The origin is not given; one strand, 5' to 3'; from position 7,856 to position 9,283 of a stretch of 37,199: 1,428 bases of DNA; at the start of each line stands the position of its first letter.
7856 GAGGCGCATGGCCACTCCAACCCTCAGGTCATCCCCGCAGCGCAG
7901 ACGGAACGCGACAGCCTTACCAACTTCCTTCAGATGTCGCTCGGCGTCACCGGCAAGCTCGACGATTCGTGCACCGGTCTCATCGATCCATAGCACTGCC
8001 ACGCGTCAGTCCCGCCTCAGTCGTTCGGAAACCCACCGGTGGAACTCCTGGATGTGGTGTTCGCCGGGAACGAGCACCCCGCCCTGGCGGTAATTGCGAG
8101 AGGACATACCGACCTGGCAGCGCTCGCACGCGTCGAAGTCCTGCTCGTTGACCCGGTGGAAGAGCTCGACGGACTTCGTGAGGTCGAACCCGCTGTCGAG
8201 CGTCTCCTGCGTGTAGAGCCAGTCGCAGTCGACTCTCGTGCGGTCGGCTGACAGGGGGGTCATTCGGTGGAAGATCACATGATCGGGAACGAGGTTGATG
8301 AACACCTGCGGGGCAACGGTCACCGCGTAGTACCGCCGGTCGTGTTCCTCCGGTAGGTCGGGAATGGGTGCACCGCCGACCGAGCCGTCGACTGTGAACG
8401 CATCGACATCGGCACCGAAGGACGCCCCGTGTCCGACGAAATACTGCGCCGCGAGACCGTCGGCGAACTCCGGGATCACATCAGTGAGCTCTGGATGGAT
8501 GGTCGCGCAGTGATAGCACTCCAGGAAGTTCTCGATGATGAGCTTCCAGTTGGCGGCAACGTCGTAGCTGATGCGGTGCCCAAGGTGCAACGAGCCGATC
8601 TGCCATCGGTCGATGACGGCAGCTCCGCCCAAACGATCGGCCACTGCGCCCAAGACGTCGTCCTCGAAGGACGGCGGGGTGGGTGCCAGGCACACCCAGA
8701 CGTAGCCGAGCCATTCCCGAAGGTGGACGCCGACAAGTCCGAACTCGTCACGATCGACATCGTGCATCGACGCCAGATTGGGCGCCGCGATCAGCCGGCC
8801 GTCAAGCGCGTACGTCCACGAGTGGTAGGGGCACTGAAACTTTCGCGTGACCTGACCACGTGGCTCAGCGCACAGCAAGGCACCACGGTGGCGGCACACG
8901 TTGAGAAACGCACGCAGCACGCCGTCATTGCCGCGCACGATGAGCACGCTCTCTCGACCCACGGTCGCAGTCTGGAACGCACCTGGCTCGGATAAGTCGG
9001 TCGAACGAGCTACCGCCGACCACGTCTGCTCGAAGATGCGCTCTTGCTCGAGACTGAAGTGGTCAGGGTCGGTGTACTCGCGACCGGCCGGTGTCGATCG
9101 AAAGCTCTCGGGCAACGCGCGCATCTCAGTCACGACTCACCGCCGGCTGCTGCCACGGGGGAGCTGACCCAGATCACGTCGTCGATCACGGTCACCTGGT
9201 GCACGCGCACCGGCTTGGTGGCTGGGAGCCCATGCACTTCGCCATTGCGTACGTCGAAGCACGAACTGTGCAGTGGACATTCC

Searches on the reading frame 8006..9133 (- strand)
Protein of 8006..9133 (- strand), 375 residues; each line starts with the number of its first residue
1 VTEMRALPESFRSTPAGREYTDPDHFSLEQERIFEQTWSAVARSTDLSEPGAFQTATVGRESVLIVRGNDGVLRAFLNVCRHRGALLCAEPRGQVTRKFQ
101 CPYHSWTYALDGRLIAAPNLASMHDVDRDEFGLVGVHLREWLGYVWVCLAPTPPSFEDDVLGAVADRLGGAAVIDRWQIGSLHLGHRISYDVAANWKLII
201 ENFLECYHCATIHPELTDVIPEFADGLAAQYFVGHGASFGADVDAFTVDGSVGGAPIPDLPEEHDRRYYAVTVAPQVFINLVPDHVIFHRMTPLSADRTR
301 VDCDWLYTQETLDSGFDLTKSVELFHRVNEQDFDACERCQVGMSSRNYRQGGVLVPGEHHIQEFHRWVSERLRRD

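Call 7: search_protein_families(library=pfam, proteins=[window:8006-9133:-])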
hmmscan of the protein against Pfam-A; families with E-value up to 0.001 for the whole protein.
window:8006-9133:- (375 aa): 2 families
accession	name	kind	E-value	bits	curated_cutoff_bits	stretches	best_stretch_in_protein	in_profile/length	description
PF00848.25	Ring_hydroxyl_A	-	9.8e-50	169.8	24.9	1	181-372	3-206/208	Ring hydroxylating alpha subunit (catalytic domain)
PF00355.32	Rieske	-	2e-18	66.5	20.3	1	37-122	1-83/88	Rieske [2Fe-2S] domain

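Call 8: search_protein_families(library=ncbifam, proteins=[window:8006-9133:-])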
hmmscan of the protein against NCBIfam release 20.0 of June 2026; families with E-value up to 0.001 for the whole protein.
window:8006-9133:- (375 aa): 7 families
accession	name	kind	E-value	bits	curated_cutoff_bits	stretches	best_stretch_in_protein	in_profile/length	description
NF058607.1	GlBtMonoOxGbcA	equivalog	8.4e-60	202.4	670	2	19-225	37-234/420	glycine betaine monooxygenase oxygenase subunit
NF042946.1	3PPDioc_HcaE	equivalog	1.5e-33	116.5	830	1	18-218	19-219/450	3-phenylpropionate/cinnamic acid dioxygenase subunit alpha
TIGR03228.1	anthran_1_2_A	equivalog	1e-28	100.3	671.9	1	19-215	20-215/438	anthranilate 1,2-dioxygenase large subunit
TIGR03229.1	benzo_1_2_benA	equivalog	1.6e-24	86.6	780.95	1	20-214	21-216/433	benzoate 1,2-dioxygenase large subunit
NF041684.1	ant_diox_AndAc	equivalog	1.6e-24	86.3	750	1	20-213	28-222/418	anthranilate 1,2-dioxygenase large subunit AndAc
NF010001.0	PRK13474.1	subfamily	0.00026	20.3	154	1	59-123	85-147/178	cytochrome b6-f complex iron-sulfur subunit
NF045928.1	Cytb6fFeSPetC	equivalog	0.0007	19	250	0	64-123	91-148/179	cytochrome b6-f complex iron-sulfur subunit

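Call 9: search_solved_structures(query=window:8006-9133:-, max_evalue=0.00001)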
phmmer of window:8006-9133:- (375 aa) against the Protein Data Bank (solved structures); distinct sequences matched with E-value up to 0.00001: 34.
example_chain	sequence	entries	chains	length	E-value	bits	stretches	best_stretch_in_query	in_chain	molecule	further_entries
3n0q_A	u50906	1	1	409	5.3e-50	173.7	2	20-222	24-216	Putative aromatic-ring hydroxylating dioxygenase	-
3vca_A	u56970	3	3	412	2e-48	168.5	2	20-222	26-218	Ring-hydroxylating dioxygenase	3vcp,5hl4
4qup_A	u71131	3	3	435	2.5e-48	168.2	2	20-222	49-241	Monoxygenase; demethylase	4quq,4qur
6y8j_A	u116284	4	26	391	1.3e-42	149.4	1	19-355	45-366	Carnitine monooxygenase oxygenase subunit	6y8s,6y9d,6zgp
6y9c_A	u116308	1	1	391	2.2e-41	145.3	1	19-355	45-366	Carnitine monooxygenase oxygenase subunit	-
8k0a_A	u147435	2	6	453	2.5e-28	102.3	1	14-227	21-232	3-phenylpropionate/cinnamic acid dioxygenase subunit alpha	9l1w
9o71_A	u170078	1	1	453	1.2e-27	100.1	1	19-214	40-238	Phenylpropionate dioxygenase-like ring-hydroxylating dioxygenase large terminal subunit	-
7yls_B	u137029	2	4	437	8e-27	97.4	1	19-214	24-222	Rieske (2Fe-2S) domain protein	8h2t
2ckf_A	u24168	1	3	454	1.5e-26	96.4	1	12-217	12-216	RING-HYDROXYLATING DIOXYGENASE ALPHA SUBUNIT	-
2gbw_A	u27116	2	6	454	2.5e-25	92.4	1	9-228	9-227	Biphenyl 2,3-Dioxygenase Alpha Subunit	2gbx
2b1x_A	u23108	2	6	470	3.8e-25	91.8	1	20-240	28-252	naphthalene dioxygenase large subunit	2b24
1uli_A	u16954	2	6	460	5.4e-24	88.1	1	18-227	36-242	biphenyl dioxygenase large subunit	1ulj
3en1_A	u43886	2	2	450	1e-23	87.1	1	5-217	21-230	Benzene 1,2-dioxygenase subunit alpha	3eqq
2yfi_A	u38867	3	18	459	6.7e-22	81.1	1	13-212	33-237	BIPHENYL DIOXYGENASE SUBUNIT ALPHA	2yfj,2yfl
2xr8_A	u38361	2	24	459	6.8e-22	81.1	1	13-212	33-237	BIPHENYL DIOXYGENASE SUBUNIT ALPHA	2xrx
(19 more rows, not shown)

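Call 10: find_related_loci(query=window:8006-9133:-, collection=genome_contigs, flank=4000)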
Query window:8006-9133:- (375 aa) in genome_contigs; peptide patterns used: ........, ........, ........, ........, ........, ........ (x = any residue, [..] = any of these).
600 stretches matched a pattern (row limit reached: there are more); 594 encode a relative of the query (tblastn E <= 1e-3); the best 80 are kept; 80 distinct loci.
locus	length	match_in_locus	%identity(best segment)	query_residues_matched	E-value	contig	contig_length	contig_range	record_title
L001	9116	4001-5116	67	1-372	5e-174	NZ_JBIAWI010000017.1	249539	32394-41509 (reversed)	Streptomyces sp. NPDC001401 NPDC001401_121_E2.ctg-0017, whole genome shotgun sequence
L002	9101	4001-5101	66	6-372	6e-174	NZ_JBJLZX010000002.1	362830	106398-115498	Streptomyces sp. MMS24-I31 contig2, whole genome shotgun sequence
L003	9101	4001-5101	68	6-372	2e-173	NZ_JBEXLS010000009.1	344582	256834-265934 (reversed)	Streptomyces sp. NPDC004539 NPDC004539_26_H2.ctg-0009, whole genome shotgun sequence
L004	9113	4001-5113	68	5-375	2e-173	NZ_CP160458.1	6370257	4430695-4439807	Streptomyces phytohabitans strain HBERC20821 chromosome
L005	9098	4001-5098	68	7-372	2e-172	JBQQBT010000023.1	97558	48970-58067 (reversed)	Streptomyces sp. 8N114 contig_23, whole genome shotgun sequence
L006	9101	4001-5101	68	6-372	2e-172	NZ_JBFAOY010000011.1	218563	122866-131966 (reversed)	Streptomyces sp. NPDC049597 NPDC049597_101_C9.ctg-0011, whole genome shotgun sequence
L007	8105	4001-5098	68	7-372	1e-172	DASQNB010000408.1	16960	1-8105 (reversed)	MAG TPA_asm: Geodermatophilus sp. isolate SMAG_U10765 k141_218980, whole genome shotgun sequence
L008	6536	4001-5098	67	7-372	4e-172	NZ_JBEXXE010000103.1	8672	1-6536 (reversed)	Streptomyces sp. NPDC005820 NPDC005820_293_D1.ctg-0103, whole genome shotgun sequence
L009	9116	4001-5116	65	1-372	2e-171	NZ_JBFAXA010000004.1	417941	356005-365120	Streptomyces sp. NPDC052012 NPDC052012_18_H2.ctg-0004, whole genome shotgun sequence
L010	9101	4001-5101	68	6-372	9e-172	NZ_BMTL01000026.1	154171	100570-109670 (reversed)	Streptomyces humidus strain JCM 4386 sequence026, whole genome shotgun sequence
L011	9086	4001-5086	69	7-368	4e-171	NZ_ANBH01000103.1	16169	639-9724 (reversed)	Nocardiopsis chromatogenes YIM 90109 contig_103, whole genome shotgun sequence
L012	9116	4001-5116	67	1-372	2e-171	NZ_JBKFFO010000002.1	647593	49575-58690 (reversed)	Streptomyces sp. 5K101 contig2, whole genome shotgun sequence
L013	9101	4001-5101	65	6-372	5e-171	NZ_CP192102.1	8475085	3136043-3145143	Actinoplanes sp. CA-015351 chromosome, complete genome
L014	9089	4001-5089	68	10-372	5e-171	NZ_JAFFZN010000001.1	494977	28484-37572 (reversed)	Streptomyces spirodelae strain DW4-2 1, whole genome shotgun sequence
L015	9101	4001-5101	66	6-372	4e-171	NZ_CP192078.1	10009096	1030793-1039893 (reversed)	Streptomyces sp. CA-142005 chromosome, complete genome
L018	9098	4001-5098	67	7-372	8e-171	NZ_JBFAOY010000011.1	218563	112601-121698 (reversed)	Streptomyces sp. NPDC049597 NPDC049597_101_C9.ctg-0011, whole genome shotgun sequence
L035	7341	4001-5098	66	7-372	1e-169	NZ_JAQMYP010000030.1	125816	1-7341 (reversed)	Streptomyces sp. HD HD_Genome_Assembly_auto_contig_30, whole genome shotgun sequence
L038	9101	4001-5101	66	6-372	3e-169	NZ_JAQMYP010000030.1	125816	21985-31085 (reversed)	Streptomyces sp. HD HD_Genome_Assembly_auto_contig_30, whole genome shotgun sequence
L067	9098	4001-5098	66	7-372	3e-168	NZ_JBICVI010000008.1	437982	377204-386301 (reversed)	Streptomyces sp. NPDC048710 NPDC048710_410_C1.ctg-0008, whole genome shotgun sequence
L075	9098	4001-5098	67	7-372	6e-168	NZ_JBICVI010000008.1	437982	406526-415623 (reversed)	Streptomyces sp. NPDC048710 NPDC048710_410_C1.ctg-0008, whole genome shotgun sequence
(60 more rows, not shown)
